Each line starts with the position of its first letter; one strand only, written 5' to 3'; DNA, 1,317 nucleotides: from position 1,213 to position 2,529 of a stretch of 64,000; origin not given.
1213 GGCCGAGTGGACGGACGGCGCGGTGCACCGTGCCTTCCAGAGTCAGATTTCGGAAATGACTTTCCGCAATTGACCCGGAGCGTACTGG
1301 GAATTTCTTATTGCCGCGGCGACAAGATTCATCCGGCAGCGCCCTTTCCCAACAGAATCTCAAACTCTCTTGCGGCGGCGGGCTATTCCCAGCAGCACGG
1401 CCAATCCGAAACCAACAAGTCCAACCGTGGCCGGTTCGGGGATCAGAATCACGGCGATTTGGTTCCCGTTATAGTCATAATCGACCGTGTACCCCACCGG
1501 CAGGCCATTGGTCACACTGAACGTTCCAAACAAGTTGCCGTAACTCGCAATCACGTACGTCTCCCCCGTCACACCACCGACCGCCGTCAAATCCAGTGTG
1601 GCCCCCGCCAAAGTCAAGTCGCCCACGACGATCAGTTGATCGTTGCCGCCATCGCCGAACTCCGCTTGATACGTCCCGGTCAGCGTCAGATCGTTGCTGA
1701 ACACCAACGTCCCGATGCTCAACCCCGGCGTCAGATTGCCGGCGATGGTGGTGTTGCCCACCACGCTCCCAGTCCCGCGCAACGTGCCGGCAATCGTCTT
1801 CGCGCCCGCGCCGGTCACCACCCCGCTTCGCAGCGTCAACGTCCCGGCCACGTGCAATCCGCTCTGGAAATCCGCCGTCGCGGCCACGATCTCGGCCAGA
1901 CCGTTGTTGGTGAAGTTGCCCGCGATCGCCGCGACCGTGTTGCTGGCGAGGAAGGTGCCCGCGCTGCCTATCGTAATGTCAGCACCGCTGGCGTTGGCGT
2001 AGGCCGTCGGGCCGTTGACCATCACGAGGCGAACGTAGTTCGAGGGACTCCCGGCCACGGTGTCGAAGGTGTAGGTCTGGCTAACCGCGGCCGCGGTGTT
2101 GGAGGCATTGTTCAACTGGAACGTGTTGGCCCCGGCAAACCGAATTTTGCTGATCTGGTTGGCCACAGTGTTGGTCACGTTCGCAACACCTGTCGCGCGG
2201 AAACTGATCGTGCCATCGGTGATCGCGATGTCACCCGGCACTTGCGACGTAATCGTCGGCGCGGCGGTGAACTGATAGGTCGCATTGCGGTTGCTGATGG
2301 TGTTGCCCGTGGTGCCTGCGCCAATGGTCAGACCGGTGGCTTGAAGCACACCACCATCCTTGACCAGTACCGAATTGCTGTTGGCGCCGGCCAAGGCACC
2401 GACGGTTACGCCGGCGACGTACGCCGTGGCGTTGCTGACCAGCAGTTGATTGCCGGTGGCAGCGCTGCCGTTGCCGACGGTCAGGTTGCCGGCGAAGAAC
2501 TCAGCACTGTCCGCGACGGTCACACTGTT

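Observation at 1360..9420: Tandem giant PEP-CTERM paralogs sharing a 519-bp perfectly identical 3' segment (recent gene conversion of the sorting/anchor domain)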

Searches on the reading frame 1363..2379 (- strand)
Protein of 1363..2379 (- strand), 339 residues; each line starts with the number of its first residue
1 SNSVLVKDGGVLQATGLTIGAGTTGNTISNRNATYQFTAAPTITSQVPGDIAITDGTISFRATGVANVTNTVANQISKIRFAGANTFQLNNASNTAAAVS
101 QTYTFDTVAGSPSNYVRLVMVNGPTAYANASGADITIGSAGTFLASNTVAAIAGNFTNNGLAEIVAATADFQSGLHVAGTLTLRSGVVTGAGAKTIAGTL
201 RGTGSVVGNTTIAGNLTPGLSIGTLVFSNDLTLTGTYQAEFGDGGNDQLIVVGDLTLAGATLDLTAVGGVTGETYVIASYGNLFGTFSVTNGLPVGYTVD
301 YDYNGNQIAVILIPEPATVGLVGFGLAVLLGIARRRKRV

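Call 37: find_related_loci(query=A1, collection=metagenome_contigs, flank=10000)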
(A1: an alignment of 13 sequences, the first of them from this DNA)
Query A1 (339 aa) in metagenome_contigs; peptide patterns used: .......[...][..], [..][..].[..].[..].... (x = any residue, [..] = any of these).
215 stretches matched a pattern; 10 encode a relative of the query (tblastn E <= 1e-3); 10 distinct loci.
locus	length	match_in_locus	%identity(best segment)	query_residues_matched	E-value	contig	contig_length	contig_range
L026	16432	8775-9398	49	2-208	5e-46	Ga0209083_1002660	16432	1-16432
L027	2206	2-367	65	134-257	6e-41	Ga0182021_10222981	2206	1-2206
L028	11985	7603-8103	51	2-176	2e-34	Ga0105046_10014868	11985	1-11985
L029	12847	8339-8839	51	2-176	1e-34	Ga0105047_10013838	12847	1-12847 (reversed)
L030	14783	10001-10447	50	1-160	3e-31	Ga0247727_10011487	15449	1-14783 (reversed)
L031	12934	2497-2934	49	199-337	3e-29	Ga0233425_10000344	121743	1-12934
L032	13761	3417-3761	41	48-166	9e-19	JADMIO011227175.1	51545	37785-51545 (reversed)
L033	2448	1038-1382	41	48-166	7e-19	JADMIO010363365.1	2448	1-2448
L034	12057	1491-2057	48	10-206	1e-30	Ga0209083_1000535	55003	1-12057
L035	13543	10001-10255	44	196-280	1e-9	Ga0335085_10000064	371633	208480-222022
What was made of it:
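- On Interlocus gene conversion / concerted evolution: Metagenome hits are at most 65% identical (call 37).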

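Call 51: predict_structure(alignment_id=A1)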
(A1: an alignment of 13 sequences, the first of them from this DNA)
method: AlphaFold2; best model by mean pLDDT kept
length: 339 residues; sequences in the alignment: 13
mean_pLDDT: 81.9   pTM: 0.79
mean pLDDT of the five models: 81.9, 80.4, 78.3, 77.4, 72.9
residues with pLDDT >= 90: 144; 70-90: 112; 50-70: 73; < 50: 10
segments of 3 or more residues with pLDDT < 50: 72-75, 110-112
pLDDT, mean of each block of 10 residues (from residue 1): 69 67 61 79 66 81 69 54 82 69 60 72 80 81 94 91 96 94 96 95 96 89 91 96 88 97 83 92 97 91 95 65 73 73
secondary structure, 60 per line:
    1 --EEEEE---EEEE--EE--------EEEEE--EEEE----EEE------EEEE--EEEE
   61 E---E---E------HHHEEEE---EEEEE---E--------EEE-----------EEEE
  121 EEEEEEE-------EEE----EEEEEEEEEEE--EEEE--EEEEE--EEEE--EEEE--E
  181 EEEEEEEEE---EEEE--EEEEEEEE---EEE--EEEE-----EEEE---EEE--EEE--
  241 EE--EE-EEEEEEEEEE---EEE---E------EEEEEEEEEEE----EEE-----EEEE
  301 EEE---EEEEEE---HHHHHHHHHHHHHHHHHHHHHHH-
elements in order: E3-7 E11-14 E27-31 E34-37 E42-44 E51-54 E57-61 E79-82 E86-90 E103-105 E117-127 E135-137 E142-152 E155-158 E161-165 E168-171 E174-177 E180-189 E193-196 E199-206 E210-212 E215-218 E224-227 E231-233 E236-238 E248-257 E261-263 E274-284 E289-291 E297-303 E307-312 H316-338
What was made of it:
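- On PEP-CTERM sorting-signal proteins (TIGR02595 / PF07589): The model has a helix at 316-338 (call 51).
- The tract coincides with the high-confidence structural unit: pLDDT 88-97 for residues 141-310 against 54-82 upstream (call 51).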

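Call 53: fold_search(model_id=the predicted structure, library=pdb)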
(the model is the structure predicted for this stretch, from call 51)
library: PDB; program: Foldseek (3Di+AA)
matches with E <= 10: 97; with E <= 0.001: 1
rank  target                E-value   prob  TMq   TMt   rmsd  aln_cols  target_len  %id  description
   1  8e7f                  4.1e-04  1.00  0.30  0.18   9.2       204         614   22  Crystal structure of the autotransporter Ssp from Serratia marcescens. (released 2023-03-08)
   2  1dab                  5.9e-03  0.89  0.30  0.21  15.1       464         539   10  The Structure of Bordetella Pertussis Virulence Factor P.69 Pertactin (released 1999-12-15)
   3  7koh_D                6.2e-03  0.85  0.29  0.20  14.9       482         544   14  Crystal structure of antigen 43 from Escherichia coli EDL933 (released 2022-03-09)
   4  2iou_G                6.2e-03  0.77  0.23  0.17  14.9       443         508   12  Major Tropism Determinant P1 (Mtd-P1) Variant Complexed with Bordetella brochiseptica Virulence Factor Pertactin extra (released 2007-10-23)
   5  3h09_B                2.9e-02  0.84  0.30  0.13  12.7       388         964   14  The structure of Haemophilus influenzae IgA1 protease (released 2009-04-21)
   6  7ko9                  4.0e-02  0.15  0.16  0.11  20.7       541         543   13  Crystal structure of antigen 43 from uropathogenic Escherichia coli UTI89 (released 2022-03-09)
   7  7koh_A                5.4e-02  0.69  0.32  0.22  13.8       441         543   16  Crystal structure of antigen 43 from Escherichia coli EDL933 (released 2022-03-09)
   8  7koh_C                6.6e-02  0.23  0.21  0.16  14.7       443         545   16  Crystal structure of antigen 43 from Escherichia coli EDL933 (released 2022-03-09)
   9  3sze                  8.9e-02  0.12  0.17  0.09  17.8       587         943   11  Crystal structure of the passenger domain of the E. coli autotransporter EspP (released 2011-10-12)
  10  3h09_A                1.2e-01  0.57  0.28  0.12  13.2       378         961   14  The structure of Haemophilus influenzae IgA1 protease (released 2009-04-21)
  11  7koh_B                1.3e-01  0.20  0.22  0.16  14.6       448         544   15  Crystal structure of antigen 43 from Escherichia coli EDL933 (released 2022-03-09)
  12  4kh3                  1.3e-01  0.18  0.21  0.16  19.3       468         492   13  Structure of a bacterial self-associating protein (released 2014-01-15)
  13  5uyt_B                1.4e-01  0.13  0.21  0.18  20.0       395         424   11  Crystal structure of ice binding protein from an Antarctic bacterium Flavobacteriaceae (released 2017-10-25)
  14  9mne_B                1.8e-01  0.57  0.32  0.15  11.9       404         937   12  Crystal structure of enteropathogenic Escherichia coli EspC (released 2025-10-29)
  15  5ke1_A                2.3e-01  0.66  0.30  0.32  11.6       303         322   13  Structure of a C-terminal fragment of the IcsA/VirG passenger-domain (released 2017-03-15)
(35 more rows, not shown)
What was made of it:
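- Foldseek gives the same families (call 53).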

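Call 60: search_solved_structures(query=A1, max_evalue=1, show_alignments=1)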
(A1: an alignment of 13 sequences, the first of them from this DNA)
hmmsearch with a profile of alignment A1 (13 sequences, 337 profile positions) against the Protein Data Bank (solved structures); distinct sequences matched with E-value up to 1: 3.
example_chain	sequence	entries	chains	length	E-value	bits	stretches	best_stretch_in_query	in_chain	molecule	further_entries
6fay_A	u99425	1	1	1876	0.44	12.8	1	63-142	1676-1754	Odz3 protein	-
8r54_A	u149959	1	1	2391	0.62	12.3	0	63-142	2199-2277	Teneurin-3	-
8r50_B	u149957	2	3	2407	0.62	12.2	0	63-142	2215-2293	Teneurin-3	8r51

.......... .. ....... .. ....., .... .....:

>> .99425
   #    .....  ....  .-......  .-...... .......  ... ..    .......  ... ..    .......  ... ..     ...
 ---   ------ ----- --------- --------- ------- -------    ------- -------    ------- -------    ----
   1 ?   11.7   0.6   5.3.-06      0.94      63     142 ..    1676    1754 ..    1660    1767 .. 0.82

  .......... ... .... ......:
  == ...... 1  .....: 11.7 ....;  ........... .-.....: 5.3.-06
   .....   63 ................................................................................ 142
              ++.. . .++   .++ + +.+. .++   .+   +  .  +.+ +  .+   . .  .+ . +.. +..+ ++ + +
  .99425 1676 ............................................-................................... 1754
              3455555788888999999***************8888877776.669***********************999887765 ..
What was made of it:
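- Closest known: Classical. Different: There is no significant sequence similarity to any solved structure (call 60).
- Tried and rejected: A PDB sequence search with the family profile found nothing significant (call 60).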

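Call 78: search_protein_families(library=pfam, alignment_id=A1, max_evalue=1)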
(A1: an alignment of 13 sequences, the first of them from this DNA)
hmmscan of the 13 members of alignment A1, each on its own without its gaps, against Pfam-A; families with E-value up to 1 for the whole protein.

A. member 1, seq(339 aa): 2 families
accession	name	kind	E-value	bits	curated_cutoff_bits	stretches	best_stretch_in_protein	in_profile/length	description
PF07589.16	PEP-CTERM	-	2.9e-05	24.4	20.7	1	313-337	2-24/24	PEP-CTERM motif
PF18205.6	VPDSG-CTERM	-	0.37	11.1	25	0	317-336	7-26/26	VPDSG-CTERM motif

B. families by the number of members that match (of 13 scanned): 5 families
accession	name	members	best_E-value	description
PF07589.16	PEP-CTERM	12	1.6e-05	PEP-CTERM motif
PF09163.16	Form-deh_trans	2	0.1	Formate dehydrogenase N, transmembrane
PF12499.13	DUF3707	1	0.15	Pherophorin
PF25528.1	DUF7917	1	0.16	Domain of unknown function (DUF7917)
PF18205.6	VPDSG-CTERM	1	0.37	VPDSG-CTERM motif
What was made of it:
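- On PEP-CTERM sorting-signal proteins (TIGR02595 / PF07589): 12 of 13 family members hit PF07589 at E<=1, which is below the curated cutoff for some (call 78).
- Tried and rejected: Pfam at E<=1 found no domain in the module except the PEP-CTERM motif (call 78).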
